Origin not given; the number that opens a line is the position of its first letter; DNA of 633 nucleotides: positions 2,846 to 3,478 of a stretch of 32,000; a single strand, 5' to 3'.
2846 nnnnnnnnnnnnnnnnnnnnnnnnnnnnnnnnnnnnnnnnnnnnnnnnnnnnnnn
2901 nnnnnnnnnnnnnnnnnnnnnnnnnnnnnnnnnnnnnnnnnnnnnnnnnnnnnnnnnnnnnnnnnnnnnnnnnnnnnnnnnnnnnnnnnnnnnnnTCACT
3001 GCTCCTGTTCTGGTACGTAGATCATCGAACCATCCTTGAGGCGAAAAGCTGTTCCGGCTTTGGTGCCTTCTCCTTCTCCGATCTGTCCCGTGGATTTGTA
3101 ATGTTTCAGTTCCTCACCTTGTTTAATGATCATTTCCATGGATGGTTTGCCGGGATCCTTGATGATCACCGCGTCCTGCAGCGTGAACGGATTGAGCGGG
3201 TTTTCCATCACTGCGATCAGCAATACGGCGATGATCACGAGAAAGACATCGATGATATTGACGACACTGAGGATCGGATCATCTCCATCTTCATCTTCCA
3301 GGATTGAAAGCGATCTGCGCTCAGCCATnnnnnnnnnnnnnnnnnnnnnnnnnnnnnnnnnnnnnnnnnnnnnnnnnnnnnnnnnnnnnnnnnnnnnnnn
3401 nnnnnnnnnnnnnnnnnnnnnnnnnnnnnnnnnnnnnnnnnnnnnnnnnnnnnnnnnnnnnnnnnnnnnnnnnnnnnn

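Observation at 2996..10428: Exported, membrane-anchored CobN-like protein wired to a TonB-dependent receptor and an ExbB/ExbD-like pair, with no AAA+ chelatase partner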

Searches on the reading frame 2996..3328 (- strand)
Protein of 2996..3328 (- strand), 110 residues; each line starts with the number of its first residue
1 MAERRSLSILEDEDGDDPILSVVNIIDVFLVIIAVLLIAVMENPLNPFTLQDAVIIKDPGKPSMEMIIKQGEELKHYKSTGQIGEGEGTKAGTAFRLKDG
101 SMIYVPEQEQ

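Call 7: search_protein_families(library=pfam, proteins=[window:2996-3328:-], max_evalue=0.01)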
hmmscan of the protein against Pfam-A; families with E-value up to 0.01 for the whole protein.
window:2996-3328:- (110 aa): 1 family
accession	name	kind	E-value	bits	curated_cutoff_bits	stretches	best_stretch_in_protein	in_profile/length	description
PF09919.14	DUF2149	-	1.9e-28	99.1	27.1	1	20-107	2-92/92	Uncharacterized conserved protein (DUF2149)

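Call 66: search_protein_families(library=ncbifam, proteins=[window:2996-3328:-], max_evalue=0.001)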
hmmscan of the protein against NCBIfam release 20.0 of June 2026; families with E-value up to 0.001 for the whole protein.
window:2996-3328:- (110 aa): 0 families

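Call 85: find_homologous_proteins(query=window:2996-3328:-, max_evalue=0.00001)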
Query window:2996-3328:- (110 aa): 679 proteins with E <= 0.00001 among 687 candidates; the best 120 are listed.
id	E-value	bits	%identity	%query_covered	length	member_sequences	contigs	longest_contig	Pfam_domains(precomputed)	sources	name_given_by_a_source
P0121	9.4e-62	223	98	100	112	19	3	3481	PF09919.15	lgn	-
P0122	4.8e-54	199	87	99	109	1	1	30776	PF09919.15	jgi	-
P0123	6.8e-53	195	84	97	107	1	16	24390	PF09919.15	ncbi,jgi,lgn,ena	jgi:hypothetical protein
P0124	1.5e-51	191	81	97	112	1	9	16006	PF09919.15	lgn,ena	-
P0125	2.5e-51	190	80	97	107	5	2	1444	PF09919.15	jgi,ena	-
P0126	3.5e-51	189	82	97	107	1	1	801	PF09919.15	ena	-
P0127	3.6e-51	189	81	99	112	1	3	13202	PF09919.15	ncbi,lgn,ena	-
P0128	4.6e-51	189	80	99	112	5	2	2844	PF09919.15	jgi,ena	-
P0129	4.9e-51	189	79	97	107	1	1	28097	PF09919.15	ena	-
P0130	5.6e-51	189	81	97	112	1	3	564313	PF09919.15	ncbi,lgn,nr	ncbi:MAG: DUF2149 domain-containing protein [Methylotenera sp.]|nr:DUF2149 domain-containing protein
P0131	6.6e-51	189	80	99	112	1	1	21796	PF09919.15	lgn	-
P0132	1.0e-50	188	81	97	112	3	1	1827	PF09919.15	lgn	-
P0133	1.1e-50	188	79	97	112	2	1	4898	PF09919.15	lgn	-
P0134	1.1e-50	188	79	98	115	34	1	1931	PF09919.15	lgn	-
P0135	1.3e-50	188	79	97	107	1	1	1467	PF09919.15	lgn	-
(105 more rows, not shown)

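Call 93: predict_structure(alignment_id=A2)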
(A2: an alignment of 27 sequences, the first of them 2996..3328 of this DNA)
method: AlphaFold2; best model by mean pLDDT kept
length: 110 residues; sequences in the alignment: 27
mean_pLDDT: 61.9   pTM: 0.27
mean pLDDT of the five models: 61.9, 61.0, 60.6, 57.5, 55.0
residues with pLDDT >= 90: 7; 70-90: 16; 50-70: 65; < 50: 22
segments of 3 or more residues with pLDDT < 50: 1-13, 81-87
pLDDT, mean of each block of 10 residues (from residue 1): 42 55 83 87 62 63 63 58 47 62 58
secondary structure, 60 per line:
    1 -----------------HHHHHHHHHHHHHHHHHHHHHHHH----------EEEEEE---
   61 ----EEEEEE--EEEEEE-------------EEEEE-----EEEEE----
elements in order: H18-41 E52-57 E65-70 E73-78 E92-96 E102-106

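Call 113: search_protein_representatives(protein=window:2996-3328:-)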
Query: 110 residues. Proteins with E-value up to 0.001 (for the whole library): 385; up to 1e-10: 113; up to 1e-30: 3. The best 150 are listed.
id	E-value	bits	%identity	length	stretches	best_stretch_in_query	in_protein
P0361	4.1e-43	161.8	73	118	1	4-107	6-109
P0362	1.1e-34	134.8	58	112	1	7-107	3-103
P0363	3.3e-34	133.2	55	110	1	9-109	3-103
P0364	1.4e-28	115.2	68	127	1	34-109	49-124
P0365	3.4e-28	113.9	74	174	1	1-73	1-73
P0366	4.8e-28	113.4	54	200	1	6-109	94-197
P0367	2.4e-26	108.0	72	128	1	40-107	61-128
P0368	2.2e-25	104.9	61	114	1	6-87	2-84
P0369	7.3e-25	103.2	63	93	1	37-109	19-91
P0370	1.7e-23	98.8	52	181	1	17-109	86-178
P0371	3.5e-23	97.9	62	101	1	33-108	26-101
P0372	3.7e-23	97.8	63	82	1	32-107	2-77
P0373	4.6e-23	97.5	51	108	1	10-107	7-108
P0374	7.2e-23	96.8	53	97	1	6-91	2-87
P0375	2.9e-22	94.9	63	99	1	39-108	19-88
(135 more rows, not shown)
